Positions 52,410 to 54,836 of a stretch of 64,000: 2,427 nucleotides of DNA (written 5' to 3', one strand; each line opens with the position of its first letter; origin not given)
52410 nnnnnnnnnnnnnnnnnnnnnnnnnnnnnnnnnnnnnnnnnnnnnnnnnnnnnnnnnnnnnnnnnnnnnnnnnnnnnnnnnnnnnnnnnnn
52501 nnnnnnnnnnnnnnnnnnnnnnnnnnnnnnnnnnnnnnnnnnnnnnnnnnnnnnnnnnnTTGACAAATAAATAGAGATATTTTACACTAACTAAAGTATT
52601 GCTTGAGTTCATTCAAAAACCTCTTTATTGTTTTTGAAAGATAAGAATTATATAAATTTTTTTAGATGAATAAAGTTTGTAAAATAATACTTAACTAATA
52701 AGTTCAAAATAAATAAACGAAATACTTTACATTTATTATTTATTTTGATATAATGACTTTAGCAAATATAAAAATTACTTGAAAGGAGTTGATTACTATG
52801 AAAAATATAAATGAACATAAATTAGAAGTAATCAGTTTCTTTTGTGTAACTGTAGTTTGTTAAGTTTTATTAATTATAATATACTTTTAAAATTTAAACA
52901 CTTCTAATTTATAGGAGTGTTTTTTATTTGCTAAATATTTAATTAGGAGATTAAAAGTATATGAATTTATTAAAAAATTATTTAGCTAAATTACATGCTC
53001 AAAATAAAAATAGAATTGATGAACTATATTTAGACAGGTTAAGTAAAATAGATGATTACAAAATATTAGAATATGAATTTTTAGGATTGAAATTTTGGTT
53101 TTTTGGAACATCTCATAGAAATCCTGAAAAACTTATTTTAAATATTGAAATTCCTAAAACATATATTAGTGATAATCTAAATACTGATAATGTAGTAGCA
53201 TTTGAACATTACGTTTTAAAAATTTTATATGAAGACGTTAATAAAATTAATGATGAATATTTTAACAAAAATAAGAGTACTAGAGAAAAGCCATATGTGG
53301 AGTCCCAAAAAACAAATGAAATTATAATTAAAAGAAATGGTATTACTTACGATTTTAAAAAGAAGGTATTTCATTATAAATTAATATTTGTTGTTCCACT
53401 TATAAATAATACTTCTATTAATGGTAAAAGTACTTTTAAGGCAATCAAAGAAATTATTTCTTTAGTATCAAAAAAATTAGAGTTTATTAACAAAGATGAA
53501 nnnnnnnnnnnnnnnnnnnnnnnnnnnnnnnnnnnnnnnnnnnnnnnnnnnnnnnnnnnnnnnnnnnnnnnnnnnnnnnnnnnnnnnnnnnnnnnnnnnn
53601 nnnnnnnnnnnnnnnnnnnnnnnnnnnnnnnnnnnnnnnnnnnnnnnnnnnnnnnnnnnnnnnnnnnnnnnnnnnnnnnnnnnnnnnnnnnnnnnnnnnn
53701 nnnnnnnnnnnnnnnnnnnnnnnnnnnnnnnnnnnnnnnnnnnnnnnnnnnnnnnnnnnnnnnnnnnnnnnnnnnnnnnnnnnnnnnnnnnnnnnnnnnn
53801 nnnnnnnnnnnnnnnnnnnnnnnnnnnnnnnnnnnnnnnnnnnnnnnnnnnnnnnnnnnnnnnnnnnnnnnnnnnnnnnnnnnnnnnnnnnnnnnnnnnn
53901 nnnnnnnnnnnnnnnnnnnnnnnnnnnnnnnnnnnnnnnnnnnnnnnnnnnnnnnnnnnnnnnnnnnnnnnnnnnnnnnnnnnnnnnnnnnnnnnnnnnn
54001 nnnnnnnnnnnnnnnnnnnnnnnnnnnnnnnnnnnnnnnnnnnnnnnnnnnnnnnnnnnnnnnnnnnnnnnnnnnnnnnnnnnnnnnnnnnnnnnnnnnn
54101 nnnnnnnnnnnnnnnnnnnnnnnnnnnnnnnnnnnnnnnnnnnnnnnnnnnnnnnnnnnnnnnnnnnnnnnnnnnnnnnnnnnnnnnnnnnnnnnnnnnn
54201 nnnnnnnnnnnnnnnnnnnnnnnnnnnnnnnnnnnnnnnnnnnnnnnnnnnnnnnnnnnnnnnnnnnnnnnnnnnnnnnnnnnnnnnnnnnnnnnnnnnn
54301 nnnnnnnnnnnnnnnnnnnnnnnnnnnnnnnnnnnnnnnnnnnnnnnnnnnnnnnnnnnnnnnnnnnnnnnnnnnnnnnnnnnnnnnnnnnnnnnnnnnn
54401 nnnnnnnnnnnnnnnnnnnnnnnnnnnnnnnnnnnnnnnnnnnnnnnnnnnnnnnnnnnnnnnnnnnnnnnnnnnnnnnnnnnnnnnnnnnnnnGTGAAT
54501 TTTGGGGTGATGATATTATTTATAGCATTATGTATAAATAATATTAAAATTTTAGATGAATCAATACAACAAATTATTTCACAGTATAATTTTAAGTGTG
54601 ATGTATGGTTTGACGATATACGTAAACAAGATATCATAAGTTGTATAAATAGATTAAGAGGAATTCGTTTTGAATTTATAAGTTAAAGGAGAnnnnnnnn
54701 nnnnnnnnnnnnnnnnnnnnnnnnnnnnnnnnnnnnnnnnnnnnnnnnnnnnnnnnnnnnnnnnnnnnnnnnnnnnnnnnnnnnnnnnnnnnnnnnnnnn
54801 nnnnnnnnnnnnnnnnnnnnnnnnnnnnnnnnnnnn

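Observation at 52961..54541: Stand-alone 'ABC-class ATPase' (PF09818-like) of unknown function embedded in the peptide/exporter cassette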

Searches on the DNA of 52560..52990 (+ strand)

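Call 26: search_rna_families(source=window, start=52560, end=52990, threshold=evalue, max_evalue=10, show_alignments=2)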
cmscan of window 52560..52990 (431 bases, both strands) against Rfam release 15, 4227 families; matches with E-value up to 10: 1.
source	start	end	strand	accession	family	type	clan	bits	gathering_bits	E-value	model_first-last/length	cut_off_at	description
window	52806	52863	-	RF01504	Afu_254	Gene; sRNA;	-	16.8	60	2.6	1-158/158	no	A. fumigatus sRNA Afu_254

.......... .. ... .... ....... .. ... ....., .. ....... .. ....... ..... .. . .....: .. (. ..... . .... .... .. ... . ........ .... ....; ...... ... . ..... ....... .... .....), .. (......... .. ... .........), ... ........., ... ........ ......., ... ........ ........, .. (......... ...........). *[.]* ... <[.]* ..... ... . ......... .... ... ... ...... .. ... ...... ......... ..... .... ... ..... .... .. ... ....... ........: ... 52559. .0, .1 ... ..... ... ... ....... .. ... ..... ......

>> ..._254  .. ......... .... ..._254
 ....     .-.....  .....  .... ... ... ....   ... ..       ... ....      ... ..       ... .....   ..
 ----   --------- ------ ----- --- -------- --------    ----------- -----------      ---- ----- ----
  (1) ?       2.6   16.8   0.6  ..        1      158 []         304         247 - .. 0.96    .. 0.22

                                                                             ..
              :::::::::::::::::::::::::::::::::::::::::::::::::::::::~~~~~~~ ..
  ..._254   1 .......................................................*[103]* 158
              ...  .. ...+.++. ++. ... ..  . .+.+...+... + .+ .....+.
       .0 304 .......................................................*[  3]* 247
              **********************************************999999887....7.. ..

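Call 51: build_rna_model(alignment_id=A3, structure=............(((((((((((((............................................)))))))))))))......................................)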
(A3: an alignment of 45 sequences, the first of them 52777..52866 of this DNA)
Model R1 built from alignment A3 (45 sequences, 120 columns); structure: as given.
model positions 87; base pairs 13; branch points 0; effective number of sequences 34.31; information 0.654 bits per position. Calibrated on 0.2 Mb of random sequence (short: E-values are rough).
structure used (alignment columns):
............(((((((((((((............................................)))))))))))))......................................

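Call 52: search_with_rna_model(model_id=R1, sources=[window, L001, L002, L003, L004, L005, L006, L007, L008, L009, L010, L011, L012, L013, L014, L015, L016, L017, L018, L019, L020, L021, L022, L023, L024, L025, L026, L027, L028, L029, L030, L031, L032, L033, L034, L035, L036, L037, L038, L039, L040, L041, L042, L043, L044, L045, L046, L047, L048, L049, L050, L051, L052, L053, L054, L055, L056, L057, L058, L059, L060, L061, L062, L063, L064, L065, L066, L067, L068, L069, L070, L071, L072, L073, L074, L075, L076, L077, L078, L079, L080, L081, L082, L083, L084], max_evalue=1)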
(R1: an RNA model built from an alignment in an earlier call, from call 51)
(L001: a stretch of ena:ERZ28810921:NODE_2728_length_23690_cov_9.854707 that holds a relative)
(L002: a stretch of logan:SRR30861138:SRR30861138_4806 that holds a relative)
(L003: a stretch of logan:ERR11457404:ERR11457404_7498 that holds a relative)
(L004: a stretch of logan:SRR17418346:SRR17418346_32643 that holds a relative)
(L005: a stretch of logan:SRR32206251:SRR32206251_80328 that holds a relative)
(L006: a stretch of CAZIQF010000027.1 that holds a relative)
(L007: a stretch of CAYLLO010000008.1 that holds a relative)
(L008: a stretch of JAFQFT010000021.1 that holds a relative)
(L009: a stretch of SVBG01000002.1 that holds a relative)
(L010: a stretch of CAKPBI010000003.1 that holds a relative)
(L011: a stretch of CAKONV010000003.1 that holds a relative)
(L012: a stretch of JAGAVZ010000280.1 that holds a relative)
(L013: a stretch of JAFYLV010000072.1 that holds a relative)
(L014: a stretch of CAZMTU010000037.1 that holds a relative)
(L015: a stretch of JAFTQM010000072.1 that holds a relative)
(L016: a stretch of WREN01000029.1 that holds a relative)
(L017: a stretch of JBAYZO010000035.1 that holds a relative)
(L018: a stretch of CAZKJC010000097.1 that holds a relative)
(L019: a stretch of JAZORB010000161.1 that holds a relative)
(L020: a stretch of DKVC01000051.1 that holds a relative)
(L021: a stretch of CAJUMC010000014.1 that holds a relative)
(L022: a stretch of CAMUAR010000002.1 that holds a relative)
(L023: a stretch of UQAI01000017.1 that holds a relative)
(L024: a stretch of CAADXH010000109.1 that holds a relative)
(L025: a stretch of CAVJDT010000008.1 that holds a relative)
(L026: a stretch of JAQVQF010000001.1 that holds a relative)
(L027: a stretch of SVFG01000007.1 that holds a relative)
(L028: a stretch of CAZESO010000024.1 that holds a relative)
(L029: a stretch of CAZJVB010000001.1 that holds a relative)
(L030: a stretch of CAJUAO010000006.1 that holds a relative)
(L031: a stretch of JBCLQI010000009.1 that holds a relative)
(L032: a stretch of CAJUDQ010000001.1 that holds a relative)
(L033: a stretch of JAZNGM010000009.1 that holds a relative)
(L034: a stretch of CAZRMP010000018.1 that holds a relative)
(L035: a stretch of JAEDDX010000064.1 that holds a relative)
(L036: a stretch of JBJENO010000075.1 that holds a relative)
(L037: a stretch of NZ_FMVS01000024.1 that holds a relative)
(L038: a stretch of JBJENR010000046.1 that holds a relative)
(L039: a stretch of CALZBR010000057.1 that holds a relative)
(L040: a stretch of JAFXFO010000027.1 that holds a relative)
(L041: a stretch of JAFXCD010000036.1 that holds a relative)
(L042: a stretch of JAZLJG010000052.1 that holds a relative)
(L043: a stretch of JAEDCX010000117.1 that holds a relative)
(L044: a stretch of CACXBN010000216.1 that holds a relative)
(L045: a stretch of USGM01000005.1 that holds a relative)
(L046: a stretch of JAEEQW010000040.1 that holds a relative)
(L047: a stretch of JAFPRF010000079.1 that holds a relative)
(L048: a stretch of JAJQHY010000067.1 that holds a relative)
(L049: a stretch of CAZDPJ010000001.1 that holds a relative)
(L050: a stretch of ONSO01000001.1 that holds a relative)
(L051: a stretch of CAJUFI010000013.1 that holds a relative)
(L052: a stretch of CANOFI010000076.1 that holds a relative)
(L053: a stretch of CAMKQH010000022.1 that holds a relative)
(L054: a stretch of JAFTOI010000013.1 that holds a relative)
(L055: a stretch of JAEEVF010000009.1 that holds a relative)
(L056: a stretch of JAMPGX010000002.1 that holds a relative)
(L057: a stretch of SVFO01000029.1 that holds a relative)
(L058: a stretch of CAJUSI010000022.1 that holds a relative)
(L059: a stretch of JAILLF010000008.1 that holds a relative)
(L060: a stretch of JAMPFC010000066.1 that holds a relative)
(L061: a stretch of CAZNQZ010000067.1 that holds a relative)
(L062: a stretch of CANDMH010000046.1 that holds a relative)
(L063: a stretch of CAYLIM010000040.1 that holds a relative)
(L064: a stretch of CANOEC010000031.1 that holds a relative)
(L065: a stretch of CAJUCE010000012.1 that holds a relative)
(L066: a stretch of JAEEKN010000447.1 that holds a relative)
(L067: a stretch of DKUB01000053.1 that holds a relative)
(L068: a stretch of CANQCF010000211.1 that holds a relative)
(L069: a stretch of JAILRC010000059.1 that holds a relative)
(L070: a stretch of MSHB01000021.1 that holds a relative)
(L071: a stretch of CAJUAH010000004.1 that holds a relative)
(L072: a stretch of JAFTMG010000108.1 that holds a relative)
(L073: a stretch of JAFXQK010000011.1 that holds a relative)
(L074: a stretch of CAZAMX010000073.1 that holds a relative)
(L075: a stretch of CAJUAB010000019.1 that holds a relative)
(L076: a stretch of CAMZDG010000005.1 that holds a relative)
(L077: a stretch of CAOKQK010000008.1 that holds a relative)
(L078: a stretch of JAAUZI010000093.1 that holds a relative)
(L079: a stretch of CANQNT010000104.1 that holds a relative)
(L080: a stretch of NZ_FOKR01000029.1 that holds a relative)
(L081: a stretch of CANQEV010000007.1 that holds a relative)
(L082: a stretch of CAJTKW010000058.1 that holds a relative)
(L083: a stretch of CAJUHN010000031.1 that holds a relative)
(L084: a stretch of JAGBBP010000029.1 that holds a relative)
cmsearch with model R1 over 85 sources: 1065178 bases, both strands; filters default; matches with E-value up to 1: 76.
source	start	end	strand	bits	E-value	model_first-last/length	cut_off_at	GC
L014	6775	6876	+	71.1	3.9e-15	1-87/87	no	0.3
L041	6733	6813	+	70.8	4.5e-15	1-87/87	no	0.3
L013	117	218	+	70.7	4.9e-15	1-87/87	no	0.32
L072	6777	6878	+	70.7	4.9e-15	1-87/87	no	0.32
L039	1332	1433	+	70.6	5.3e-15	1-87/87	no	0.26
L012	1482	1568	+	70.3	6.4e-15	1-87/87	no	0.26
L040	6750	6830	+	69.2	1.2e-14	1-87/87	no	0.3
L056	6668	6754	+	68.1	2.5e-14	1-87/87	no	0.36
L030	6712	6795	+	67.8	2.9e-14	1-87/87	no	0.29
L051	6556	6642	+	67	5e-14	1-87/87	no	0.36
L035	56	157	+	66.5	6.9e-14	1-87/87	no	0.28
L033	3181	3258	+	66.2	8.4e-14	1-87/87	no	0.23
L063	3005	3091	+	64.8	1.9e-13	1-87/87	no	0.37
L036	2969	3070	+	64.7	2.1e-13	1-87/87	no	0.3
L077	189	275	+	64.7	2.1e-13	1-87/87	no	0.3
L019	6692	6793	+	64.6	2.2e-13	1-87/87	no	0.33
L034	6804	6887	+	63.4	4.8e-13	1-87/87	no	0.3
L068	2680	2766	+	63.3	4.9e-13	1-87/87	no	0.38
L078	6701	6787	+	63.1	5.6e-13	1-87/87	no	0.37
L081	6803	6889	+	60.6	2.7e-12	1-87/87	no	0.39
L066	334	435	+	60.6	2.8e-12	1-87/87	no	0.32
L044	136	231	+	60.4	3e-12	1-87/87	no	0.31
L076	6782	6880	+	60.3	3.2e-12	1-87/87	no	0.32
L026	6769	6870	+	59.8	4.4e-12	1-87/87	no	0.25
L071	2750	2830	+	59.6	5.2e-12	1-87/87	no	0.41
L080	6472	6567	+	59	7.6e-12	1-87/87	no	0.3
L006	6428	6514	+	57.8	1.6e-11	1-87/87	no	0.24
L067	6766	6846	+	57.7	1.6e-11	1-87/87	no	0.35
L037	546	641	+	57.7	1.7e-11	1-87/87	no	0.33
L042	336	431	+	57.7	1.7e-11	1-87/87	no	0.33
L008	5111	5197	+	57.6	1.8e-11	1-87/87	no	0.24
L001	135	221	+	57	2.6e-11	1-87/87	no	0.24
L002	110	196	+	57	2.6e-11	1-87/87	no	0.24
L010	6817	6903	+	57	2.6e-11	1-87/87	no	0.24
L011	6818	6904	+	57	2.6e-11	1-87/87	no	0.24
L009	5111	5197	+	56.7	3.1e-11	1-87/87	no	0.23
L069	6668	6769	+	55.9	5.1e-11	1-87/87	no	0.34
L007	6819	6905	+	55.3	7.8e-11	1-87/87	no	0.24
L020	6229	6330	+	54.6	1.2e-10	1-87/87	no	0.38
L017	6804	6884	+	53.9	1.8e-10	1-87/87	no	0.36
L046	235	330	+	53.8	1.9e-10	1-87/87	no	0.3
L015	6583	6672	+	53.8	1.9e-10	1-87/87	no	0.37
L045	3045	3146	+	53.4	2.5e-10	1-87/87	no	0.29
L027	4472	4573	+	52.9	3.4e-10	1-87/87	no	0.39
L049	6806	6892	+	52.1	5.5e-10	1-87/87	no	0.18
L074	1585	1686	+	51.9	6.4e-10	1-87/87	no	0.38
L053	6762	6860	+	51.6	7.8e-10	1-87/87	no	0.35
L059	6762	6860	+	50.8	1.3e-09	1-87/87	no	0.35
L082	6727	6828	+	49.8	2.4e-09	1-87/87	no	0.4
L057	3089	3187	+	49.4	3.2e-09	1-87/87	no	0.37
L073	6738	6836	+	49.1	3.6e-09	1-87/87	no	0.35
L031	6604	6687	+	48.9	4.3e-09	1-87/87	no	0.26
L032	6713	6796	+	48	7.3e-09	1-87/87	no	0.27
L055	6760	6858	+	47.7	8.7e-09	1-87/87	no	0.32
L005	7832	7918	+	47.7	9.2e-09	1-87/87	no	0.2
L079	2412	2496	+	47.1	1.3e-08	1-87/87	no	0.35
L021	6787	6888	+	46.7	1.6e-08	1-87/87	no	0.36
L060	6770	6854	+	45.8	2.9e-08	1-87/87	no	0.35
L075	6400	6485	+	44.7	6e-08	1-87/87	no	0.37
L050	6762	6860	+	43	1.7e-07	1-87/87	no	0.31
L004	4747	4830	+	42.6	2.2e-07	1-87/87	no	0.21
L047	1184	1282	+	42.3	2.6e-07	1-87/87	no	0.36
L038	6777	6844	+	41.8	3.6e-07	14-66/87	no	0.28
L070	6850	6931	+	41.2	5.2e-07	1-87/87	no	0.24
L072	6549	6635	-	29.9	0.00063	1-87/87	no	0.37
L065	6611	6706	+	28.6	0.0014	1-87/87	no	0.38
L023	6813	6897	+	28.4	0.0016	1-87/87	no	0.24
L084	3791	3868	+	27.6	0.0027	1-87/87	no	0.4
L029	6791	6878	+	26.3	0.0062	1-87/87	no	0.42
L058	1372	1467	+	26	0.0074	1-87/87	no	0.43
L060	6768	6846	-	25.6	0.0097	1-87/87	no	0.35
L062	6322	6417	+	24.8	0.015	1-87/87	no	0.44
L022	6683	6769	+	24.6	0.018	1-87/87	no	0.31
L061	2677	2761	+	23.1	0.044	1-87/87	no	0.42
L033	3173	3253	-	22.1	0.086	1-87/87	no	0.26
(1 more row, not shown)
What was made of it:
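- The strict one-to-one link between leader and gene family (call 52) is typical of autoregulatory leaders and riboswitches.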

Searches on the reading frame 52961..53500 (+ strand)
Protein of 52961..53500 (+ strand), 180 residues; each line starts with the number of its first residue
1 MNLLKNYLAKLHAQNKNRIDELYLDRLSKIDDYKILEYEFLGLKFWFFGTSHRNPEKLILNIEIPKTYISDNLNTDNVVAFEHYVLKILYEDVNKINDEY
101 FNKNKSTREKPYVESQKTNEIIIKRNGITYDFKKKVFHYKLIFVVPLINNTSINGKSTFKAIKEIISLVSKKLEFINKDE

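Call 6: search_protein_families(library=pfam, proteins=[window:52961-53500:+], max_evalue=10)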
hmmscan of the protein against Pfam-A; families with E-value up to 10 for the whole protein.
window:52961-53500:+ (180 aa): 0 families
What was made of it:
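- Checked: 'No recognisable fold' holds only at the Pfam level: no model hits residues 1-177 (call 6).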

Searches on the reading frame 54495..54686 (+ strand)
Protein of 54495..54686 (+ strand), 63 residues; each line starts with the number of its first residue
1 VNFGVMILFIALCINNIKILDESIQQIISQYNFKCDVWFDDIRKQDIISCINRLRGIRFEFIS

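Call 3: search_protein_families(library=pfam, proteins=[window:54495-54686:+], max_evalue=0.01)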
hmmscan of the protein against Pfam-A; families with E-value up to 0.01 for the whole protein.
window:54495-54686:+ (63 aa): 0 families

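Call 6: search_protein_families(library=pfam, proteins=[window:54498-54686:+], max_evalue=10)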
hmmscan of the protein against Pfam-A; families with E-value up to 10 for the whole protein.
window:54498-54686:+ (62 aa): 1 family
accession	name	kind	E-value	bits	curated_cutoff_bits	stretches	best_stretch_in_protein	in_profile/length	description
PF21117.3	MRB1590_C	-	0.19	12.9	27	1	26-58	70-101/102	MRB1590 C-terminal domain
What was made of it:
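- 54540..54686 (+): Out-of-frame C-terminal 48 codons of the ATPase (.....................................). This is part of the conserved C-terminal domain. There is a weak PF21117 MRB1590_C hit, E 0.19 (call 6).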
